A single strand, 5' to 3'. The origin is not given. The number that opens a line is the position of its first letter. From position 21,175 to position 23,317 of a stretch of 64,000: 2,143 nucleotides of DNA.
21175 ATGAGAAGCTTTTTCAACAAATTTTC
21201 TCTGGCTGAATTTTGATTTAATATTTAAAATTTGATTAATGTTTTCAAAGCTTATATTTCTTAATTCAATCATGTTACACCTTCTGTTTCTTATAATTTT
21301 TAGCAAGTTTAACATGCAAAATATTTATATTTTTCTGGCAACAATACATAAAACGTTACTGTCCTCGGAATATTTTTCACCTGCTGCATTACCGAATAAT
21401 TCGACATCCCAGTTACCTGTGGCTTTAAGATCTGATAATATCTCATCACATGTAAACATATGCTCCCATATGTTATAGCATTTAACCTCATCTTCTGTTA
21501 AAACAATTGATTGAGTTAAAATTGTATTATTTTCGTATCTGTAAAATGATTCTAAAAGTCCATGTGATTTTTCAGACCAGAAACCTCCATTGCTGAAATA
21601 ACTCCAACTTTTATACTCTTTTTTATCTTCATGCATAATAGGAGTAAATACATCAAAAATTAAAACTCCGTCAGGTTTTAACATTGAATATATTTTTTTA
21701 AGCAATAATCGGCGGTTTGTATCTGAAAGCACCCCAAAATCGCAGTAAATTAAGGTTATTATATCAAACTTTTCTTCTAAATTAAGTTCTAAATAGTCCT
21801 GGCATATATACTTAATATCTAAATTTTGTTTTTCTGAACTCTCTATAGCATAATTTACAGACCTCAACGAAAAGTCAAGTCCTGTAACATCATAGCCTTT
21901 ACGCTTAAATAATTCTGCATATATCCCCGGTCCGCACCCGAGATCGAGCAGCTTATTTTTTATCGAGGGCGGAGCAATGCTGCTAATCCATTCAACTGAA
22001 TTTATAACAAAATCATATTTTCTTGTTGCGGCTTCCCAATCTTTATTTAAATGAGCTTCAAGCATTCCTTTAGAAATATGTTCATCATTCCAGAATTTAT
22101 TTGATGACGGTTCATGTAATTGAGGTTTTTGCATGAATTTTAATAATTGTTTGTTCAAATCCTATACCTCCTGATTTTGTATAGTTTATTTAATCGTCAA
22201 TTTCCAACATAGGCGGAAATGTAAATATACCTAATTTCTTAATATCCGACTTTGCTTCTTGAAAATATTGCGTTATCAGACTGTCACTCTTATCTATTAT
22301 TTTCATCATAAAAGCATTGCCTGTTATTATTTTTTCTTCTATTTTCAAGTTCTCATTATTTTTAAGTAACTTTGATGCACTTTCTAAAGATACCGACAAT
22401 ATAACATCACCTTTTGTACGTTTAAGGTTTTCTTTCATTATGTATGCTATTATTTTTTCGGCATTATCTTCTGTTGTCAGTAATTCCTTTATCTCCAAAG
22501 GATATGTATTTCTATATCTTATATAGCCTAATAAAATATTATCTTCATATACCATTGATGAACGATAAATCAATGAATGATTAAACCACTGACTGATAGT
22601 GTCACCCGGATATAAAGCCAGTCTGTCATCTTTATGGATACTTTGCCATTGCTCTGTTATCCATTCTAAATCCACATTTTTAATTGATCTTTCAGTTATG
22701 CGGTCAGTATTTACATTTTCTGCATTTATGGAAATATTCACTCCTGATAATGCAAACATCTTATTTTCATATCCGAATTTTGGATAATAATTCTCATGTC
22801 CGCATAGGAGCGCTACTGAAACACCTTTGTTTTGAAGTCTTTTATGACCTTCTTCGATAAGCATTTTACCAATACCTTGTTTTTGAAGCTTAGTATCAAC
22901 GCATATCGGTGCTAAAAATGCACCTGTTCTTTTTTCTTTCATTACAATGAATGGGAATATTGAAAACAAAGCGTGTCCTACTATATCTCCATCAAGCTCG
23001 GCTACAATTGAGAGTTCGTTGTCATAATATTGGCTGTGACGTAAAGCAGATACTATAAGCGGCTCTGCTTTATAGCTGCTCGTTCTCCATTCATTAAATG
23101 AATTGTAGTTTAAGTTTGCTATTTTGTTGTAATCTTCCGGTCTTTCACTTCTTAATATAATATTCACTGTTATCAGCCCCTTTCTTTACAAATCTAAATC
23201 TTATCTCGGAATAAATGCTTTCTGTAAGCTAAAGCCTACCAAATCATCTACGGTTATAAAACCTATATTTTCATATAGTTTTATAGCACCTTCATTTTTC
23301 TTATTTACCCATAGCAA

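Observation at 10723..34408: About 24-kb same-strand supercluster of GNAT acyltransferases mixed with antibiotic-modifying-type enzymes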

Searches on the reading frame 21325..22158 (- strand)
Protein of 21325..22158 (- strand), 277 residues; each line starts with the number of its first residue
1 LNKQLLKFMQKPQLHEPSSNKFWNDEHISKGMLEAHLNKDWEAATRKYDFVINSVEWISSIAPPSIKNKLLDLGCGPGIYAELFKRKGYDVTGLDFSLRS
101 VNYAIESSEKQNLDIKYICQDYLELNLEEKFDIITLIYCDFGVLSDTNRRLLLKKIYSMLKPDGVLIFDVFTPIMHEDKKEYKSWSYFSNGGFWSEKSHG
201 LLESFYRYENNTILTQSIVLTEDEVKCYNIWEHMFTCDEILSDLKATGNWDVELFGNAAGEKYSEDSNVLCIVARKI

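Call 4: search_protein_families(library=pfam, proteins=[window:21325-22158:-], max_evalue=0.001)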
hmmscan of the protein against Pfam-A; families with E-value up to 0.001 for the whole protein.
window:21325-22158:- (277 aa): 10 families
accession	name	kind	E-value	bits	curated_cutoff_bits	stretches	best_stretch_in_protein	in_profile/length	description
PF13649.12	Methyltransf_25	-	3.3e-19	69.8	27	1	71-164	2-97/97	Methyltransferase domain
PF08241.18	Methyltransf_11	-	5.5e-16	59.4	21.2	1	71-168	1-95/95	Methyltransferase domain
PF13489.12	Methyltransf_23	-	8e-15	55.4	27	1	67-190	23-137/164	Methyltransferase domain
PF13847.12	Methyltransf_31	-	4.7e-13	49.5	27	1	68-202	5-141/145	Methyltransferase domain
PF08242.18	Methyltransf_12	-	1.1e-09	39.3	30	1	71-166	1-98/98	Methyltransferase domain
PF03848.20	TehB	-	1.3e-08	35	20.4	1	47-135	12-100/193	Tellurite resistance protein TehB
PF01209.24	Ubie_methyltran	-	4.6e-07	29.9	20.1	1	66-187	47-171/233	ubiE/COQ5 methyltransferase family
PF05175.20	MTS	-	3.2e-06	27.3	23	1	66-134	31-102/170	Methyltransferase small domain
PF05401.17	NodS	-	9.6e-06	26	24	1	69-169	46-145/201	Nodulation protein S (NodS)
PF02353.26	CMAS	-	0.0002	21.2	27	1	68-181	64-177/273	Mycolic acid cyclopropane synthetase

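Call 18: search_protein_families(library=ncbifam, proteins=[window:21325-22158:-], max_evalue=0.00001)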
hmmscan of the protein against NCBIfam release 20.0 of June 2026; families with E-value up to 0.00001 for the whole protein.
window:21325-22158:- (277 aa): 19 families
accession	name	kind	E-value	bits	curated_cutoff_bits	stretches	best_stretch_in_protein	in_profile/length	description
TIGR01983.1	UbiG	equivalog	1.7e-14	53.7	102.95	1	65-168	48-151/228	bifunctional 2-polyprenyl-6-hydroxyphenol methylase/3-demethylubiquinol 3-O-methyltransferase UbiG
NF043040.1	corrin_prot_MT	hypoth_equivalog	7.6e-14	51.7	180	1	67-167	42-146/216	corrinoid protein-associated methyltransferase CpaM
TIGR02072.1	BioC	equivalog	1.1e-10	41.7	184.95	1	65-179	33-144/244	malonyl-ACP O-methyltransferase BioC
NF051855.1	GlySarMtaseBact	equivalog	1.3e-10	41.3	350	1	67-187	54-179/259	glycine/sarcosine N-methyltransferase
NF045667.1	MTase_DVU1556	equivalog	4.1e-10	39.5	155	1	65-172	21-124/213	DVU_1556 family methyltransferase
TIGR01934.1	MenG_MenH_UbiE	subfamily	4.8e-10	39.1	158.35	1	65-180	38-154/223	ubiquinone/menaquinone biosynthesis methyltransferase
NF001244.0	PRK00216.1-5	equivalog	7.7e-10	38.5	216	1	64-171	46-157/236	bifunctional demethylmenaquinone methyltransferase/2-methoxy-6-polyprenyl-1,4-benzoquinol methylase UbiE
TIGR00477.1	tehB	equivalog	1.1e-09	37.9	219.5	1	67-135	74-142/238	tellurite resistance methyltransferase TehB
NF008992.0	PRK12335.1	equivalog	3.1e-09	36.4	303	1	46-135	103-191/289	SAM-dependent methyltransferase TehB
NF041820.1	daptide_MTase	equivalog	7.4e-09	35.4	175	1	67-180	37-154/243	daptide-type RiPP biosynthesis methyltransferase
NF007610.0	PRK10258.1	equivalog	7.5e-08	32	342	1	63-170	39-140/251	malonyl-ACP O-methyltransferase BioC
NF011529.0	PRK14968.1-3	equivalog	9.9e-08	31.6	162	1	67-135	35-103/198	putative methyltransferase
NF008686.0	PRK11705.1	equivalog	1.1e-07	31.3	400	1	68-177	169-274/383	cyclopropane fatty acyl phospholipid synthase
TIGR00740.1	TIGR00740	equivalog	1.7e-07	31.2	193.3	1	66-180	53-169/239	carboxy-S-adenosyl-L-methionine synthase CmoA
TIGR04345.1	ovoA_Cterm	equivalog_domain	8.4e-07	28.7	170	0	32-127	10-100/242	putative 4-mercaptohistidine N1-methyltransferase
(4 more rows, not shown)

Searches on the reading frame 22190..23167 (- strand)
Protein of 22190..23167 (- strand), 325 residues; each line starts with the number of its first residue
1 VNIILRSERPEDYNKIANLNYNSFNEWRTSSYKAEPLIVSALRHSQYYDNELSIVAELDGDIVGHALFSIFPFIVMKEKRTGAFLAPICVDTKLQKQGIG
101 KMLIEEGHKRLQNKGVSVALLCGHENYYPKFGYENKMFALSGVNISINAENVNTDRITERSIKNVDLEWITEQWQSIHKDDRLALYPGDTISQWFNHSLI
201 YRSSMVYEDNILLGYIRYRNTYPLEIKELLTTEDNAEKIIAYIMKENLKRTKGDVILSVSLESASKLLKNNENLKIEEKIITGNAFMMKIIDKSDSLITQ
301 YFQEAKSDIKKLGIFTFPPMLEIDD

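Call 4: search_protein_families(library=pfam, proteins=[window:22190-23167:-], max_evalue=0.001)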
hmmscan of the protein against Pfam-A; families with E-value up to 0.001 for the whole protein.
window:22190-23167:- (325 aa): 4 families
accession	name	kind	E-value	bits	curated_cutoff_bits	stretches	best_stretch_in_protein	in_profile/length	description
PF00583.31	Acetyltransf_1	-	2.4e-12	47.6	20.7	1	25-127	9-110/116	Acetyltransferase (GNAT) family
PF13508.13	Acetyltransf_7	-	2.7e-08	34.5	27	1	51-134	3-83/84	Acetyltransferase (GNAT) domain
PF13527.13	Acetyltransf_9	-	4.5e-08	33.6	25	1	8-134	5-125/127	Acetyltransferase (GNAT) domain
PF13673.13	Acetyltransf_10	-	1.9e-05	25.1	23.6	1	53-134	33-108/128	Acetyltransferase (GNAT) domain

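Call 6: search_protein_families(library=ncbifam, proteins=[window:22190-23167:-], max_evalue=0.001)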
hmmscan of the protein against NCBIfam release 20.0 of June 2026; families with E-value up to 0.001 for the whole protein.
window:22190-23167:- (325 aa): 3 families
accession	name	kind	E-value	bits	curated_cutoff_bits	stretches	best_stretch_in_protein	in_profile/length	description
TIGR01575.1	rimI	equivalog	3.6e-06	27.2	86.4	1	29-120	10-93/132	ribosomal protein S18-alanine N-acetyltransferase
NF002368.0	PRK01346.1-5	equivalog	0.00028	19.8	576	1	3-136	7-134/402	enhanced intracellular survival protein Eis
NF033078.2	AAC_6p_Ia_fam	equivalog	0.00032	20.6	265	0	84-127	77-120/181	AAC(6')-Ia family aminoglycoside 6'-N-acetyltransferase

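Call 9: find_encoding_contigs(protein=window:22190-23167:-, flank=10000, max_places=8)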
Protein window:22190-23167:- (325 aa): 2 contigs read that carry it; 1 place shown.
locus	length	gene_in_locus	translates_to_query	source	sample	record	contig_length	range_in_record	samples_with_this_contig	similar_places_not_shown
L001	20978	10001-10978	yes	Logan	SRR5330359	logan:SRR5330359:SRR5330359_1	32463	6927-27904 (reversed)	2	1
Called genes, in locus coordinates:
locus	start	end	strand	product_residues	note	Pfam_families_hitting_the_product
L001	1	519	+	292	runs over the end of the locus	PF18082:NAT_N (weak), PF18164:GNAT_C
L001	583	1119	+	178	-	PF00583:Acetyltransf_1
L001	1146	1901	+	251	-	PF13427:AadA_C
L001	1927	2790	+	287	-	-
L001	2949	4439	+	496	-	PF00144:Beta-lactamase, PF13420:Acetyltransf_4 (faint), PF13302:Acetyltransf_3 (weak), PF00583:Acetyltransf_1, PF13673:Acetyltransf_10, PF13508:Acetyltransf_7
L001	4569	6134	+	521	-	PF02463:SMC_N (weak), PF00005:ABC_tran, PF05729:NACHT (faint), PF13304:AAA_21 (faint), PF00005:ABC_tran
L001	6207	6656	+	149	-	PF13302:Acetyltransf_3, PF13420:Acetyltransf_4 (weak), PF00583:Acetyltransf_1, PF13673:Acetyltransf_10 (faint), PF13508:Acetyltransf_7, PF08445:FR47 (weak)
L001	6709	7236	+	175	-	PF13302:Acetyltransf_3, PF00583:Acetyltransf_1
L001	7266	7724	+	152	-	PF13420:Acetyltransf_4 (weak), PF00583:Acetyltransf_1, PF13673:Acetyltransf_10, PF13508:Acetyltransf_7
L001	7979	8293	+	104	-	PF12647:RNHCP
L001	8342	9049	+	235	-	PF12746:GNAT_acetyltran (weak), PF00583:Acetyltransf_1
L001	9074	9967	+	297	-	PF00583:Acetyltransf_1, PF13420:Acetyltransf_4 (weak), PF13527:Acetyltransf_9 (weak), PF13673:Acetyltransf_10, PF13508:Acetyltransf_7, PF08445:FR47 (weak)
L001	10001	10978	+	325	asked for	PF13527:Acetyltransf_9, PF00583:Acetyltransf_1, PF13673:Acetyltransf_10 (faint), PF13508:Acetyltransf_7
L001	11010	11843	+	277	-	PF01209:Ubie_methyltran (weak), PF03848:TehB, PF05401:NodS (weak), PF13489:Methyltransf_23, PF13649:Methyltransf_25, PF13847:Methyltransf_31, PF08241:Methyltransf_11, PF08242:Methyltransf_12, +1 more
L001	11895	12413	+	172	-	PF00583:Acetyltransf_1, PF13673:Acetyltransf_10 (weak), PF13508:Acetyltransf_7 (weak)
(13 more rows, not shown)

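Call 10: find_related_loci(query=window:22190-23167:-, collection=genome_contigs, flank=10000)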
Query window:22190-23167:- (325 aa) in genome_contigs; peptide patterns used: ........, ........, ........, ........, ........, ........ (x = any residue, [..] = any of these).
43 stretches matched a pattern; 6 encode a relative of the query (tblastn E <= 1e-3); 6 distinct loci.
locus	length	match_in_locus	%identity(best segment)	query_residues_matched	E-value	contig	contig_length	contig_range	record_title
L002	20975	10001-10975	86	1-325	0e+0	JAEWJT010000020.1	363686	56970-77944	MAG: Bacillota bacterium isolate OH_PBrB_159 k127_490005, whole genome shotgun sequence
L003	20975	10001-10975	83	1-325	0e+0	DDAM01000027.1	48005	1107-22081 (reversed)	MAG TPA_asm: Firmicutes bacterium UBA2058 UBA2058_contig_364, whole genome shotgun sequence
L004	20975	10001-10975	82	1-325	0e+0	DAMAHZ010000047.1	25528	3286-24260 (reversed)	MAG TPA_asm: Bacillota bacterium isolate CTOTU48147 NODE_251_length_25528_cov_5.751776, whole genome shotgun sequence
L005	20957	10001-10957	86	7-325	0e+0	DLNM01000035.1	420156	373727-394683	MAG TPA_asm: Firmicutes bacterium UBA7510 UBA7510_contig_70, whole genome shotgun sequence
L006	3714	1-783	72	65-325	9e-132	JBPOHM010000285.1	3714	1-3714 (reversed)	MAG: Bacillota bacterium isolate MAG_142 c_000000306165, whole genome shotgun sequence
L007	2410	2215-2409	77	3-67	1e-28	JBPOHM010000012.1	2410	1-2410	MAG: Bacillota bacterium isolate MAG_142 c_000000306238, whole genome shotgun sequence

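Call 27: search_protein_families(library=pfam, proteins=[L002:4014-5270:+, L002:5398-6684:+, L002:6824-7237:+, L002:8448-9020:+, L002:9051-9938:+, L002:14898-15743:+, L002:17958-18740:+, L003:6560-7765:+, L003:8993-9889:+, L005:3755-4669:+], max_evalue=0.001)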
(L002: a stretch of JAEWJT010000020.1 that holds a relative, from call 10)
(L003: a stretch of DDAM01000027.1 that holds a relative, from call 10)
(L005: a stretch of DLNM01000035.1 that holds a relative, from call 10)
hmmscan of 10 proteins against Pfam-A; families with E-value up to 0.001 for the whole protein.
L002:4014-5270:+ (418 aa): 1 family
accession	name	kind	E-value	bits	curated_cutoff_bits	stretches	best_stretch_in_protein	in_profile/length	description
PF13474.12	SnoaL_3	-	1.4e-16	61.3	22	2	34-124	2-86/121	SnoaL-like domain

L002:5398-6684:+ (428 aa): 1 family
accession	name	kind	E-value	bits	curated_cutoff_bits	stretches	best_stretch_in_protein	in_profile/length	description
PF00144.29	Beta-lactamase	-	1.2e-63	215.7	27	1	23-320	16-311/329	Beta-lactamase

L002:6824-7237:+ (137 aa): 3 families
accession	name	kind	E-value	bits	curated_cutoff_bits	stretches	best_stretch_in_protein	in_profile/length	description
PF13673.13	Acetyltransf_10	-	7.7e-14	52.2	23.6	1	28-122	20-109/128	Acetyltransferase (GNAT) domain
PF13508.13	Acetyltransf_7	-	2.7e-13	50.5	27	1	40-122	5-84/84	Acetyltransferase (GNAT) domain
PF00583.31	Acetyltransf_1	-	1.2e-11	45.4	20.7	1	31-120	26-116/116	Acetyltransferase (GNAT) family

L002:8448-9020:+ (190 aa): 3 families
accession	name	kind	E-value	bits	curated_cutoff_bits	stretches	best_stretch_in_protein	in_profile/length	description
PF00583.31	Acetyltransf_1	-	4.3e-15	56.5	20.7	1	67-161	25-115/116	Acetyltransferase (GNAT) family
PF13508.13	Acetyltransf_7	-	9.3e-11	42.4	27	1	72-161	3-81/84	Acetyltransferase (GNAT) domain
PF13673.13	Acetyltransf_10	-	2.3e-08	34.5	23.6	1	57-161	15-106/128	Acetyltransferase (GNAT) domain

L002:9051-9938:+ (295 aa): 4 families
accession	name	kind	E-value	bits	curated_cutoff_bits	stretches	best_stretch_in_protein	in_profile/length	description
PF00583.31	Acetyltransf_1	-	1.6e-07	32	20.7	1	202-281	31-116/116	Acetyltransferase (GNAT) family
PF13508.13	Acetyltransf_7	-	3.6e-07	30.9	27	1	217-283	16-84/84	Acetyltransferase (GNAT) domain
PF13673.13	Acetyltransf_10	-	6.4e-06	26.6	23.6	1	202-283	29-109/128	Acetyltransferase (GNAT) domain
PF08445.16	FR47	-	0.0005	20.4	22.1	0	222-284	20-80/86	FR47-like protein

L002:14898-15743:+ (281 aa): 1 family
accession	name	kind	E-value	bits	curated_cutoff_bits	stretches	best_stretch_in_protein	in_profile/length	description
PF10978.13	DUF2785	-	4.2e-42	144.2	25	1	83-254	1-174/174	Protein of unknown function (DUF2785)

L002:17958-18740:+ (260 aa): 1 family
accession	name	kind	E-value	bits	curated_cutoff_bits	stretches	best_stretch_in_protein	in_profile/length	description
PF03372.29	Exo_endo_phos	-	7.9e-16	58.9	24.5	1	4-214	1-200/225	Endonuclease/Exonuclease/phosphatase family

L003:6560-7765:+ (401 aa): 4 families
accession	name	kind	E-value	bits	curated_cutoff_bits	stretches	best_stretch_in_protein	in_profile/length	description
PF13527.13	Acetyltransf_9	-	2.8e-27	95.7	25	1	2-125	1-124/127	Acetyltransferase (GNAT) domain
PF13530.11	SCP2_2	-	1.2e-08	35.9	23.2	1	302-376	6-84/105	Sterol carrier protein domain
PF00583.31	Acetyltransf_1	-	2.2e-05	25.2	20.7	0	12-112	2-98/116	Acetyltransferase (GNAT) family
PF17668.7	Acetyltransf_17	-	3.7e-05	24.8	25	1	195-294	10-114/114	Acetyltransferase (GNAT) domain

L003:8993-9889:+ (298 aa): 4 families
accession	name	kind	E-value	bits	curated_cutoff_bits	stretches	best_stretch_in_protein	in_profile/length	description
PF00583.31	Acetyltransf_1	-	4.2e-10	40.4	20.7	1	176-285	8-116/116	Acetyltransferase (GNAT) family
PF13508.13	Acetyltransf_7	-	1.8e-09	38.3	27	1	221-287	16-84/84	Acetyltransferase (GNAT) domain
PF13673.13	Acetyltransf_10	-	1.1e-06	29.1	23.6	1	207-288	30-110/128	Acetyltransferase (GNAT) domain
PF08445.16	FR47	-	3.1e-06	27.5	22.1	1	226-288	20-80/86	FR47-like protein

L005:3755-4669:+ (304 aa): 4 families
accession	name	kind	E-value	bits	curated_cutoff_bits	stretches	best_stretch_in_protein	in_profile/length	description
PF01636.29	APH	-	1.4e-22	81.1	23.2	1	25-234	10-230/239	Phosphotransferase enzyme family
PF01633.27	Choline_kinase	-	5.8e-06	26.3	29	1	147-256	139-255/300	Choline/ethanolamine kinase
PF02958.26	EcKL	-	0.00039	20.3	22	1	154-211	198-260/294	Ecdysteroid kinase-like family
PF03109.22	ABC1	-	0.00061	19.4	22.9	0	171-198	186-213/244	ABC1 atypical kinase-like domain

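Call 28: search_protein_families(library=pfam, proteins=[L003:13229-13816:+, L003:13886-14632:+, L003:14670-15104:+, L003:15101-15946:+, L003:16066-16689:+, L002:2187-2771:+, L002:18795-19232:+, L007:1265-2158:+, L003:3608-4048:+, L004:16405-16977:+], max_evalue=0.001)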
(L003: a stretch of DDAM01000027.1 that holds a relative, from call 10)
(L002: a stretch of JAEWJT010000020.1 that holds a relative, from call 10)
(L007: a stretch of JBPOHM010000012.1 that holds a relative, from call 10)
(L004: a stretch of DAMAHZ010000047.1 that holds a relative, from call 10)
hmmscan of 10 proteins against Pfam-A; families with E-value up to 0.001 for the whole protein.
L003:13229-13816:+ (195 aa): 4 families
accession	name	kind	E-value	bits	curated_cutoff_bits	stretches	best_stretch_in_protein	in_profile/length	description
PF13420.13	Acetyltransf_4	-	8.2e-16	58.8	24.3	1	27-168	14-154/155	Acetyltransferase (GNAT) domain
PF13302.13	Acetyltransf_3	-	3.9e-15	57.2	25.4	1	14-149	4-138/138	Acetyltransferase (GNAT) domain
PF00583.31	Acetyltransf_1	-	2.2e-09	38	20.7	1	59-148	28-116/116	Acetyltransferase (GNAT) family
PF13523.12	Acetyltransf_8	-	3.9e-05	23.7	27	1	93-152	82-141/145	Acetyltransferase (GNAT) domain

L003:13886-14632:+ (248 aa): 13 families
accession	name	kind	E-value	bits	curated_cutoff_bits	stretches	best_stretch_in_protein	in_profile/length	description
PF13847.12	Methyltransf_31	-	3.6e-21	75.8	27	1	49-153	3-113/145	Methyltransferase domain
PF08241.18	Methyltransf_11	-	1.3e-20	74.2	21.2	1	54-149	1-95/95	Methyltransferase domain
PF13649.12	Methyltransf_25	-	2e-20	73.7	27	1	53-145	1-97/97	Methyltransferase domain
PF08242.18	Methyltransf_12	-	5.8e-15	56.3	30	1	54-147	1-98/98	Methyltransferase domain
PF13489.12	Methyltransf_23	-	1.7e-12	47.8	27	1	44-165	15-131/164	Methyltransferase domain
PF01209.24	Ubie_methyltran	-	1.5e-09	38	20.1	1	39-148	37-150/233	ubiE/COQ5 methyltransferase family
PF06325.19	PrmA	-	4.1e-09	36.8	22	1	49-150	161-259/296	Ribosomal protein L11 methyltransferase (PrmA)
PF03848.20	TehB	-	3.7e-08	33.5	20.4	1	48-145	29-128/193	Tellurite resistance protein TehB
PF05175.20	MTS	-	4.7e-08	33.3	23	1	24-120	11-104/170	Methyltransferase small domain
PF10294.15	Methyltransf_16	-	2.9e-07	30.9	21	1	47-151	44-157/174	Lysine methyltransferase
PF05958.17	tRNA_U5-meth_tr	-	6.6e-06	25.8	23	1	47-104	200-257/357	tRNA (Uracil-5-)-methyltransferase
PF05401.17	NodS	-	9.2e-05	22.8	24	1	45-150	39-145/201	Nodulation protein S (NodS)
PF09445.16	Methyltransf_15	-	0.00075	19.5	22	0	52-100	3-53/165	RNA cap guanine-N2 methyltransferase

L003:14670-15104:+ (144 aa): 4 families
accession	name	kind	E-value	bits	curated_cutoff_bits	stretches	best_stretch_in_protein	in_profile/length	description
PF13508.13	Acetyltransf_7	-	8.2e-09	36.2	27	1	51-132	6-83/84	Acetyltransferase (GNAT) domain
PF00583.31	Acetyltransf_1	-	1.4e-08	35.5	20.7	1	33-129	17-114/116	Acetyltransferase (GNAT) family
PF13673.13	Acetyltransf_10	-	1.5e-07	31.9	23.6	1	45-134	28-110/128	Acetyltransferase (GNAT) domain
PF13302.13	Acetyltransf_3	-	0.00033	21.8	25.4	1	2-107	4-111/138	Acetyltransferase (GNAT) domain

L003:15101-15946:+ (281 aa): 5 families
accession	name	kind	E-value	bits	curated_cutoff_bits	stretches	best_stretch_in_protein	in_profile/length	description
PF13673.13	Acetyltransf_10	-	5.5e-14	52.7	23.6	1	154-278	3-118/128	Acetyltransferase (GNAT) domain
PF00583.31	Acetyltransf_1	-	1.4e-13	51.6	20.7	1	158-267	6-116/116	Acetyltransferase (GNAT) family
PF13508.13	Acetyltransf_7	-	1.3e-10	41.9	27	1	186-268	7-83/84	Acetyltransferase (GNAT) domain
PF13420.13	Acetyltransf_4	-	9.3e-05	22.9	24.3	1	149-274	8-141/155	Acetyltransferase (GNAT) domain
PF08445.16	FR47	-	0.00016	22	22.1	1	211-273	22-83/86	FR47-like protein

L003:16066-16689:+ (207 aa): 3 families
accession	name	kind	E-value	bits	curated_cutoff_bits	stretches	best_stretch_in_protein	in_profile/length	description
PF13302.13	Acetyltransf_3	-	2.9e-27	96.5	25.4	1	14-157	1-138/138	Acetyltransferase (GNAT) domain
PF00583.31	Acetyltransf_1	-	1e-08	35.9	20.7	1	55-155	14-115/116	Acetyltransferase (GNAT) family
PF13420.13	Acetyltransf_4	-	1.3e-05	25.7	24.3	1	25-177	9-151/155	Acetyltransferase (GNAT) domain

L002:2187-2771:+ (194 aa): 4 families
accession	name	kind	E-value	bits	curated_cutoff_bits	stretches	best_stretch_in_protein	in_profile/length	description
PF13302.13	Acetyltransf_3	-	3.2e-26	93.1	25.4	1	22-159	2-138/138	Acetyltransferase (GNAT) domain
PF00583.31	Acetyltransf_1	-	3.9e-11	43.7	20.7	1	41-158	10-116/116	Acetyltransferase (GNAT) family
PF13523.12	Acetyltransf_8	-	5.1e-06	26.6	27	1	110-163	89-142/145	Acetyltransferase (GNAT) domain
PF13420.13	Acetyltransf_4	-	4e-05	24.1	24.3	1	24-163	1-139/155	Acetyltransferase (GNAT) domain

L002:18795-19232:+ (145 aa): 6 families
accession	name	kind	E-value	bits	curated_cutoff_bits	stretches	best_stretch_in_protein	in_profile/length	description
PF00583.31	Acetyltransf_1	-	1.2e-16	61.5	20.7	1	16-128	4-116/116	Acetyltransferase (GNAT) family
PF13508.13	Acetyltransf_7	-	2.2e-13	50.8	27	1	48-130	6-84/84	Acetyltransferase (GNAT) domain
PF13673.13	Acetyltransf_10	-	1.5e-12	48.1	23.6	1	39-135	25-114/128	Acetyltransferase (GNAT) domain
PF08445.16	FR47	-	1.4e-07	31.8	22.1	1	73-131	24-80/86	FR47-like protein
PF13302.13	Acetyltransf_3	-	2.2e-07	32.1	25.4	1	22-129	34-138/138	Acetyltransferase (GNAT) domain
PF13420.13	Acetyltransf_4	-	0.00013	22.4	24.3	1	32-133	35-139/155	Acetyltransferase (GNAT) domain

L007:1265-2158:+ (297 aa): 4 families
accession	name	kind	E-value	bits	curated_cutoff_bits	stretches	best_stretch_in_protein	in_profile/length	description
PF00583.31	Acetyltransf_1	-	3.5e-10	40.6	20.7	1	197-284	24-116/116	Acetyltransferase (GNAT) family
PF13508.13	Acetyltransf_7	-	4.8e-08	33.7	27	1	219-286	15-84/84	Acetyltransferase (GNAT) domain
PF13673.13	Acetyltransf_10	-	1e-07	32.4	23.6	1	211-287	35-110/128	Acetyltransferase (GNAT) domain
PF13302.13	Acetyltransf_3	-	2.3e-05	25.5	25.4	1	199-285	45-138/138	Acetyltransferase (GNAT) domain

L003:3608-4048:+ (146 aa): 6 families
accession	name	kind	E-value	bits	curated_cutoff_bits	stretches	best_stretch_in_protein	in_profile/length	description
PF00583.31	Acetyltransf_1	-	3.7e-15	56.7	20.7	1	39-128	28-116/116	Acetyltransferase (GNAT) family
PF13508.13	Acetyltransf_7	-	3.4e-12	47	27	1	48-130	6-84/84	Acetyltransferase (GNAT) domain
PF13302.13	Acetyltransf_3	-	3.5e-10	41.1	25.4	1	4-129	4-138/138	Acetyltransferase (GNAT) domain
PF08445.16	FR47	-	1.1e-06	28.9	22.1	1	61-131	12-80/86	FR47-like protein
PF13420.13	Acetyltransf_4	-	2.8e-06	27.9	24.3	1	39-133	40-139/155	Acetyltransferase (GNAT) domain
PF13673.13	Acetyltransf_10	-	1.5e-05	25.4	23.6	1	46-136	32-115/128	Acetyltransferase (GNAT) domain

L004:16405-16977:+ (190 aa): 3 families
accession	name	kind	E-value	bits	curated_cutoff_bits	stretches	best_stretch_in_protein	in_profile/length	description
PF13302.13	Acetyltransf_3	-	3.7e-29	102.6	25.4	1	14-157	1-138/138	Acetyltransferase (GNAT) domain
PF00583.31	Acetyltransf_1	-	5.2e-09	36.8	20.7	1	55-155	14-115/116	Acetyltransferase (GNAT) family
PF13420.13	Acetyltransf_4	-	3.4e-07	30.8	24.3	1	18-169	2-147/155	Acetyltransferase (GNAT) domain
